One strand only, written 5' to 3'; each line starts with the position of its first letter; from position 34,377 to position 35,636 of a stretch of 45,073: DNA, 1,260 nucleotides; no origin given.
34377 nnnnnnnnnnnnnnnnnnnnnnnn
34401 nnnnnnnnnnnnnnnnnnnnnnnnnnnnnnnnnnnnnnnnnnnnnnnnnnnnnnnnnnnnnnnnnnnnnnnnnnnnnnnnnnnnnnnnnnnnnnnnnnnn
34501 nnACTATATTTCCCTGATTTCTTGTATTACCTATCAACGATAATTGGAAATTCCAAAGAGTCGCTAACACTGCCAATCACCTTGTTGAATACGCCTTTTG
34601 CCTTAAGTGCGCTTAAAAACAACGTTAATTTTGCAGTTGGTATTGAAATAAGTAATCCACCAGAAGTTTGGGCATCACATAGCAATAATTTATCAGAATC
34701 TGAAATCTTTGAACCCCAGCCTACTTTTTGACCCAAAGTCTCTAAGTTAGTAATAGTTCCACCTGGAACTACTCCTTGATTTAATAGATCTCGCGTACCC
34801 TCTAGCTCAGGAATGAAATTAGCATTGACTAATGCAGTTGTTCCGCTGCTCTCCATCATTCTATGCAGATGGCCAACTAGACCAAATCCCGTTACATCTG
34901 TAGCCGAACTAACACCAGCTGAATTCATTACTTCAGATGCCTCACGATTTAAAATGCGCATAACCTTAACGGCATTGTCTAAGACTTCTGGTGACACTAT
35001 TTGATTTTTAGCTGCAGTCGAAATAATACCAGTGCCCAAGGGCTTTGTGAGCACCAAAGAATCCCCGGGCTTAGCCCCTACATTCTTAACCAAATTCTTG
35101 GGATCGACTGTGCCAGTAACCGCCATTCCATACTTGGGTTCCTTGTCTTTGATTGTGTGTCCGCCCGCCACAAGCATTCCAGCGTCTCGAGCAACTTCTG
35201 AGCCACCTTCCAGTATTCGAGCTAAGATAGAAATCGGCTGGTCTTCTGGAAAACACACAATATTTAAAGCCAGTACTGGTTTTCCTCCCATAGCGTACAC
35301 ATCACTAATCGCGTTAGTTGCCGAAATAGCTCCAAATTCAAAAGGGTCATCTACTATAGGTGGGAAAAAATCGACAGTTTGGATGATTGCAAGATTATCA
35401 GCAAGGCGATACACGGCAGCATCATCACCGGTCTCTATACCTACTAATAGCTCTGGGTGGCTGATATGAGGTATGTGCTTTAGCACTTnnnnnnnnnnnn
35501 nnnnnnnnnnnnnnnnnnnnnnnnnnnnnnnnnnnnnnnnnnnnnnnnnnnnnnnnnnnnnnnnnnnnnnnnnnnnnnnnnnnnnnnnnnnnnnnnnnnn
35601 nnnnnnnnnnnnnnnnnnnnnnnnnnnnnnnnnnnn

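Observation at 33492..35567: Candidate selenium-handling operon: Sec-SelD, JAMM/Mec peptidase and a lipoprotein, with no sulfur-carrier or cysteine synthase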

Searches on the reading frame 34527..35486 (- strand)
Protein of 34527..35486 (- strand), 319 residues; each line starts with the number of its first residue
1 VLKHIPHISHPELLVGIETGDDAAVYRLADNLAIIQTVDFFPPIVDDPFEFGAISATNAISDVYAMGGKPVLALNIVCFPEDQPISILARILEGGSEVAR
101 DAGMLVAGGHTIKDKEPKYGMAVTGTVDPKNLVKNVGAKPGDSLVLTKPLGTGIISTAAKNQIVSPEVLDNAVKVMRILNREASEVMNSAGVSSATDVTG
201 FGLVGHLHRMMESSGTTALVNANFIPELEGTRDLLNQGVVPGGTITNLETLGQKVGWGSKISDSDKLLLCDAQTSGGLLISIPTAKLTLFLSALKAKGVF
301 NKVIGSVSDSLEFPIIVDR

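Call 62: find_homologous_proteins(query=window:34527-35486:-, max_evalue=1e-20)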
Query window:34527-35486:- (319 aa): 7999 proteins with E <= 1e-20 among 8000 candidates; the best 120 are listed.
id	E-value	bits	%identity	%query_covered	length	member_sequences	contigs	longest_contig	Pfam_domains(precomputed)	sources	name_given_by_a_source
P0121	3.6e-202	689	100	100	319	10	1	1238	PF00586.30,PF02769.28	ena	-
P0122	6.0e-148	510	73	98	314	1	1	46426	PF00586.30,PF02769.28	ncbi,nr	ncbi:MAG: selenide, water dikinase SelD [Dehalococcoidia bacterium]|nr:selenide, water dikinase SelD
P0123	1.0e-141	490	72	96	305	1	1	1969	PF00586.30,PF02769.28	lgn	-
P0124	3.7e-141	488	73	96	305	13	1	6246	PF00586.30,PF02769.28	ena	-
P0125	1.4e-122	427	64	97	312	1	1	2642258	PF00586.30,PF02769.28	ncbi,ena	-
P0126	3.9e-122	426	63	97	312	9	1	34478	PF00586.30,PF02769.28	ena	-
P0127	3.2e-121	423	65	95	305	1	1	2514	PF00586.30,PF02769.28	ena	-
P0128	1.1e-120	421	65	95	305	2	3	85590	PF00586.30,PF02769.28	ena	-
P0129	8.2e-120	418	64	92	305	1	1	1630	PF00586.30,PF02769.28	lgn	-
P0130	4.6e-119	416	62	97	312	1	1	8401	PF00586.30,PF02769.28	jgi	jgi:selenium donor protein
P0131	1.2e-117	411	59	96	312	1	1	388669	PF00586.30,PF02769.28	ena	-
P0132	1.5e-117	411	62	97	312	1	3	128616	PF00586.30,PF02769.28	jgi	jgi:selenide,water dikinase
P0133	2.9e-117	410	61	95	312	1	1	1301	PF00586.30,PF02769.28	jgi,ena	-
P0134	4.0e-117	409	61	97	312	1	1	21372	PF00586.30,PF02769.28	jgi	jgi:selenide,water dikinase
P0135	6.7e-117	409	61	97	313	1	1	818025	PF00586.30,PF02769.28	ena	-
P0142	5.1e-114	399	60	97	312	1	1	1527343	PF00586.30,PF02769.28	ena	-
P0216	2.0e-110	387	58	99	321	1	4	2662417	PF00586.30,PF02769.28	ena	-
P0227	3.3e-110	387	59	94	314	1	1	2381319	PF00586.30,PF02769.28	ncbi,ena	-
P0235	5.7e-110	386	57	99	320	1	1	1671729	PF00586.30,PF02769.28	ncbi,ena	-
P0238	6.3e-110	386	58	94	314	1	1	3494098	PF00586.30,PF02769.28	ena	-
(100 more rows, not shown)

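Call 63: find_encoding_contigs(protein=P0227, flank=7000, max_places=1)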
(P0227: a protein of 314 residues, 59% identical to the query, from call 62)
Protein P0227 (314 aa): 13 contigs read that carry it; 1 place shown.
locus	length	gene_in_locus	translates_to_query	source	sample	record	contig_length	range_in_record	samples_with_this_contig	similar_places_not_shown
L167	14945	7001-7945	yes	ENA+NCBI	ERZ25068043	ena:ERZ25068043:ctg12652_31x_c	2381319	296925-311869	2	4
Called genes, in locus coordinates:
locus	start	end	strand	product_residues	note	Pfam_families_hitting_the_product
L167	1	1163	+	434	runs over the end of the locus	PF00308:Bac_DnaA (faint), PF01637:ATPase_2 (faint), PF01695:IstB_IS21, PF04851:ResIII (faint), PF13191:AAA_16 (faint), PF13604:AAA_30 (faint), PF07728:AAA_5 (faint), PF01695:IstB_IS21, +6 more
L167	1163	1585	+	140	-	PF11969:DcpS_C (weak), PF01230:HIT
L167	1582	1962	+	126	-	PF02537:CRCB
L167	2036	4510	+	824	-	PF00133:tRNA-synt_1, PF09334:tRNA-synt_1g, PF13603:tRNA-synt_1_2, PF00133:tRNA-synt_1, PF09334:tRNA-synt_1g (weak), PF08264:Anticodon_1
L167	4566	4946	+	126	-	-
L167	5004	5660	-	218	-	PF13489:Methyltransf_23, PF01209:Ubie_methyltran (weak), PF13847:Methyltransf_31, PF08241:Methyltransf_11, PF08242:Methyltransf_12, PF13649:Methyltransf_25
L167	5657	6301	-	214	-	PF13489:Methyltransf_23, PF08241:Methyltransf_11, PF08242:Methyltransf_12, PF13649:Methyltransf_25, PF13847:Methyltransf_31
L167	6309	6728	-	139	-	PF02627:CMD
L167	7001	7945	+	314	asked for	PF00586:AIRS, PF02769:AIRS_C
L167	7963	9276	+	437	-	PF03781:FGE-sulfatase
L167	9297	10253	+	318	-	PF00534:Glycos_transf_1, PF13692:Glyco_trans_1_4 (weak)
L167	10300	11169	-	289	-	PF00528:BPD_transp_1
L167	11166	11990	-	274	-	PF00528:BPD_transp_1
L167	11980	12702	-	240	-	PF00005:ABC_tran, PF13304:AAA_21 (faint)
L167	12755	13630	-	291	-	PF12974:Phosphonate-bd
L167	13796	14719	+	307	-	PF00126:HTH_1, PF03466:LysR_substrate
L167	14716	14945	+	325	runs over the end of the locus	PF10017:Methyltransf_33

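Call 64: find_encoding_contigs(protein=P0235, flank=7000, max_places=1)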
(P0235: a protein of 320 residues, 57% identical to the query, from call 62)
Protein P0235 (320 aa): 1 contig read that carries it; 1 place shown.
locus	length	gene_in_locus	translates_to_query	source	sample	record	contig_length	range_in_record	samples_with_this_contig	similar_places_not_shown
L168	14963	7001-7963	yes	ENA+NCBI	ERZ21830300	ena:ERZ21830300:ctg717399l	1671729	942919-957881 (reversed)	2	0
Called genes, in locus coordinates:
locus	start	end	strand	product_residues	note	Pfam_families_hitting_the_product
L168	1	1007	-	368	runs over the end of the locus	PF04055:Radical_SAM, PF19288:CofH_C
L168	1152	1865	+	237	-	-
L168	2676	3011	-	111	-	-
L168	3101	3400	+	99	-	-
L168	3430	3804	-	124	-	PF07736:CM_1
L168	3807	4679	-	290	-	PF00290:Trp_syntA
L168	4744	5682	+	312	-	PF00291:PALP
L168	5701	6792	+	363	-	PF25852:DUF6242_C (faint), PF15902:Sortilin-Vps10 (faint), PF02012:BNR (faint), PF13088:BNR_2 (faint), PF13810:DUF4185 (faint)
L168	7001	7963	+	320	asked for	PF00586:AIRS, PF02769:AIRS_C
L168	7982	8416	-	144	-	-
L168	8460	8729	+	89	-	-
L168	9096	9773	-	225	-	PF01895:PhoU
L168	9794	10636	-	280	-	PF00005:ABC_tran, PF13401:AAA_22 (weak), PF13304:AAA_21, PF02463:SMC_N (weak)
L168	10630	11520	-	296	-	PF00528:BPD_transp_1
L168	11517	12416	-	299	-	PF00528:BPD_transp_1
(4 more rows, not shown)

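Call 65: find_encoding_contigs(protein=P0238, flank=7000, max_places=1)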
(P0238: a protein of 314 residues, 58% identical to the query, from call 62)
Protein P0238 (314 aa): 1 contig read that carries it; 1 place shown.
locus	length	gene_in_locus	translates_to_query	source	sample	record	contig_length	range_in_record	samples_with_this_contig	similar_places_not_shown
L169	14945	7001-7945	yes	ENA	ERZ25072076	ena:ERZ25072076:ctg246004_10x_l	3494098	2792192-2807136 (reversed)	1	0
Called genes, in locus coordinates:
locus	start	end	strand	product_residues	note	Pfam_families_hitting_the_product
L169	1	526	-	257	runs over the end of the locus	PF00378:ECH_1, PF16113:ECH_2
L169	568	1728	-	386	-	PF02515:CoA_transf_3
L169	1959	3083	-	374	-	PF04909:Amidohydro_2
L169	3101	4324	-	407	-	PF02515:CoA_transf_3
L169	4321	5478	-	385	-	PF00005:ABC_tran, PF02463:SMC_N, PF13304:AAA_21 (weak), PF08352:oligo_HPY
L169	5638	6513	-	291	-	-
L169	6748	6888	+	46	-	-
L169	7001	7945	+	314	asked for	PF00586:AIRS, PF02769:AIRS_C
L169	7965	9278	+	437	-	PF03781:FGE-sulfatase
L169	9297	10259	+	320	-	PF00534:Glycos_transf_1, PF13692:Glyco_trans_1_4 (weak)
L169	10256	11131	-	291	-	PF00528:BPD_transp_1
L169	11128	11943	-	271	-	PF00528:BPD_transp_1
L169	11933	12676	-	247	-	PF00005:ABC_tran, PF13304:AAA_21 (faint)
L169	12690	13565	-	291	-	PF12974:Phosphonate-bd, PF09084:NMT1 (weak)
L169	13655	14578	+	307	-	PF00126:HTH_1, PF03466:LysR_substrate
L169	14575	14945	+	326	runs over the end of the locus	PF10017:Methyltransf_33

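Call 69: find_encoding_contigs(protein=P0135, flank=4000, max_places=1)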
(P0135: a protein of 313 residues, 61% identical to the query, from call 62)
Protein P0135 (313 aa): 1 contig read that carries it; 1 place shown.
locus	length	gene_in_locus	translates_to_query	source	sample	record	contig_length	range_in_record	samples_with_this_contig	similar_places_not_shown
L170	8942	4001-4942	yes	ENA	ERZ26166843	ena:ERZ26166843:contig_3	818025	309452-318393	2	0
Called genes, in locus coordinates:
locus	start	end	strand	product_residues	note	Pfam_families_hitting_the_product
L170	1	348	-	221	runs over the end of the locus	PF00300:His_Phos_1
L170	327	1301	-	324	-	PF13793:Pribosyltran_N, PF00156:Pribosyltran, PF14572:Pribosyl_synth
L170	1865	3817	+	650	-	PF26550:Tricorn_2nd (faint), PF26549:Tricorn_N, PF07676:PD40 (weak), PF01738:DLH, PF20434:BD-FAE, PF00326:Peptidase_S9, PF07859:Abhydrolase_3 (weak), PF12146:Hydrolase_4 (weak), +3 more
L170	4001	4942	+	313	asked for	PF00586:AIRS, PF02769:AIRS_C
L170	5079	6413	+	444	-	PF12867:DinB_2 (weak), PF03781:FGE-sulfatase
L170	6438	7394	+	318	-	PF00534:Glycos_transf_1, PF13692:Glyco_trans_1_4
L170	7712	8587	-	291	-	PF00528:BPD_transp_1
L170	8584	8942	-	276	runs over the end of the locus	PF00528:BPD_transp_1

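Call 70: find_encoding_contigs(protein=P0216, flank=4000, max_places=1)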
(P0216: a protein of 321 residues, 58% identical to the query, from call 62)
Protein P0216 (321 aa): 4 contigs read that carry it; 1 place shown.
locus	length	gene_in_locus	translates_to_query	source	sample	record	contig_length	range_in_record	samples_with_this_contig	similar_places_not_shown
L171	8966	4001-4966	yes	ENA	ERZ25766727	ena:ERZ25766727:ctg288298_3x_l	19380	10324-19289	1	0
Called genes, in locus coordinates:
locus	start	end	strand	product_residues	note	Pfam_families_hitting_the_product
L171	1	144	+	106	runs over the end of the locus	PF01653:DNA_ligase_aden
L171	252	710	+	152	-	PF03120:OB_DNA_ligase, PF03119:DNA_ligase_ZBD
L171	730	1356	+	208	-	PF14520:HHH_5 (faint), PF12826:HHH_2, PF00533:BRCT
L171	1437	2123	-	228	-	PF00190:Cupin_1 (faint), PF12973:Cupin_7 (faint), PF01050:MannoseP_isomer (faint), PF02311:AraC_binding, PF07883:Cupin_2, PF02311:AraC_binding, PF07883:Cupin_2, PF05899:Cupin_3 (weak), +3 more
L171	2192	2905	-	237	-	PF00190:Cupin_1 (faint), PF01050:MannoseP_isomer (faint), PF02311:AraC_binding, PF03079:ARD (faint), PF07883:Cupin_2, PF05899:Cupin_3 (faint), PF07883:Cupin_2, PF02311:AraC_binding, +1 more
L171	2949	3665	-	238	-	PF00190:Cupin_1 (faint), PF01050:MannoseP_isomer (faint), PF05899:Cupin_3 (faint), PF07883:Cupin_2, PF06249:EutQ (faint), PF21621:MPI_cupin_dom (weak), PF07883:Cupin_2, PF02311:AraC_binding (weak), +1 more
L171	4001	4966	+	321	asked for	PF00586:AIRS, PF02769:AIRS_C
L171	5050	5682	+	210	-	PF00174:Oxidored_molyb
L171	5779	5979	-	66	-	-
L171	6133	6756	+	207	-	PF00376:MerR, PF13411:MerR_1, PF13591:MerR_2 (weak)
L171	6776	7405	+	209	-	PF01025:GrpE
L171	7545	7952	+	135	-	PF00012:HSP70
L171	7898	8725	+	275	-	PF00012:HSP70, PF06723:MreB_Mbl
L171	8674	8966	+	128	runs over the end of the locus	?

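Call 71: find_encoding_contigs(protein=P0132, flank=4000, max_places=1)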
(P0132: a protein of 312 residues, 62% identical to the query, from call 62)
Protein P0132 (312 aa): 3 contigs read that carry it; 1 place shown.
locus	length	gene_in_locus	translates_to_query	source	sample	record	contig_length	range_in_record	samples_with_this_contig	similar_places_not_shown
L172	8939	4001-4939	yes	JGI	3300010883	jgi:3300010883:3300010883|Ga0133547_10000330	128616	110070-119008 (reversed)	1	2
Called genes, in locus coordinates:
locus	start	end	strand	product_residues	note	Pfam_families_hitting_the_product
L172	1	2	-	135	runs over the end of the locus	-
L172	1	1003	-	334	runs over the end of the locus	PF01180:DHO_dh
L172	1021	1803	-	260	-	PF03449:GreA_GreB_N, PF01272:GreA_GreB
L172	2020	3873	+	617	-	PF06480:FtsH_ext, PF00004:AAA, PF07728:AAA_5 (faint), PF17862:AAA_lid_3, PF01434:Peptidase_M41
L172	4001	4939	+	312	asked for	PF00586:AIRS, PF02769:AIRS_C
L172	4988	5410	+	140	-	PF14464:Prok-JAB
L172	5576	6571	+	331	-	PF13180:PDZ_2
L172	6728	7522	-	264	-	PF11967:RecO_N, PF02565:RecO_C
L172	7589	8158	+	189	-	PF03352:Adenine_glyco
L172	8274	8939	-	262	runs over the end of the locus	PF00106:adh_short, PF01370:Epimerase (weak), PF08659:KR, PF13561:adh_short_C2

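Call 72: find_encoding_contigs(protein=P0142, flank=4000, max_places=1)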
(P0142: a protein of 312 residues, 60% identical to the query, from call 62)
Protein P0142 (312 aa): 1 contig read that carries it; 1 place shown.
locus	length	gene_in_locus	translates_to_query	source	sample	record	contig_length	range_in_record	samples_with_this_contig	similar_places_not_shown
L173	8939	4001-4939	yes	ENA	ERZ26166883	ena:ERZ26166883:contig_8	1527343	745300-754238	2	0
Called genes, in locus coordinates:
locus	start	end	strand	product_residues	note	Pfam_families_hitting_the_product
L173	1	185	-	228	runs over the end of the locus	PF13411:MerR_1 (faint), PF04255:DUF433 (weak)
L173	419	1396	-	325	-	PF12760:Zn_ribbon_IS1595, PF12762:DDE_Tnp_IS1595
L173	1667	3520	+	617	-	PF06480:FtsH_ext, PF00004:AAA, PF07728:AAA_5 (faint), PF17862:AAA_lid_3, PF01434:Peptidase_M41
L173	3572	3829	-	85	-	-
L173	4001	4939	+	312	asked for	PF00586:AIRS, PF02769:AIRS_C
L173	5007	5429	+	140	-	PF14464:Prok-JAB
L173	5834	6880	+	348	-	PF00595:PDZ (weak), PF13180:PDZ_2, PF17820:PDZ_6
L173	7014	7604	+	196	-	-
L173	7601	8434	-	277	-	PF11967:RecO_N, PF02565:RecO_C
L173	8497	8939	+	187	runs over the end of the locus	PF03352:Adenine_glyco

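Call 75: search_protein_families(library=ncbifam, proteins=[L167:7963-9273:+, L167:9297-10250:+, L170:6438-7391:+], max_evalue=1e-10)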
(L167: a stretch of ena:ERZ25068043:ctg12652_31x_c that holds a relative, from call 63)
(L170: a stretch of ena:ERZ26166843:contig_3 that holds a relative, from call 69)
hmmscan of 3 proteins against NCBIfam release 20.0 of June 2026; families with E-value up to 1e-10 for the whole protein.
L167:7963-9273:+ (437 aa): 5 families
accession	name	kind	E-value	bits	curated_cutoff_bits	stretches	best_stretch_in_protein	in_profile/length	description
NF041186.1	SenA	equivalog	2e-142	475.1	420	1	14-436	5-382/382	selenoneine synthase SenA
TIGR03440.2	egtB_TIGR03440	equivalog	1.7e-94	317.3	360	1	29-434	13-412/413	ergothioneine biosynthesis protein EgtB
TIGR04344.1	ovoA_Nterm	equivalog_domain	1.1e-39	136.6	400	1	179-425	191-435/444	5-histidylcysteine sulfoxide synthase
TIGR04373.1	egtB_X_signatur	signature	5.6e-26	90.4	71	1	387-436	1-50/50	EgtB-related enzyme signature domain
TIGR03525.2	GldK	equivalog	1.1e-14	54.6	350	0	284-435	222-404/408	T9SS ring complex lipoprotein PorK/GldK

L167:9297-10250:+ (318 aa): 2 families
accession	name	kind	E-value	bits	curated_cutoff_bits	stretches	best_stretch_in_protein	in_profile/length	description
TIGR04348.1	TIGR04348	equivalog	7.8e-102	340.5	300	1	3-312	1-308/310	selenoneine biosynthesis selenosugar synthase SenB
NF038229.1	Glyco4_Geo_Pelo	equivalog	6.8e-26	91.1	400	1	2-315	1-336/338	GPMC system family 4 glycosyltransferase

L170:6438-7391:+ (318 aa): 2 families
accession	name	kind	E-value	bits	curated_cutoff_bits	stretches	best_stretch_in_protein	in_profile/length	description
TIGR04348.1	TIGR04348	equivalog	2.1e-115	385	300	1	3-312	1-308/310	selenoneine biosynthesis selenosugar synthase SenB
NF038229.1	Glyco4_Geo_Pelo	equivalog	3e-34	118.5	400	1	2-315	1-336/338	GPMC system family 4 glycosyltransferase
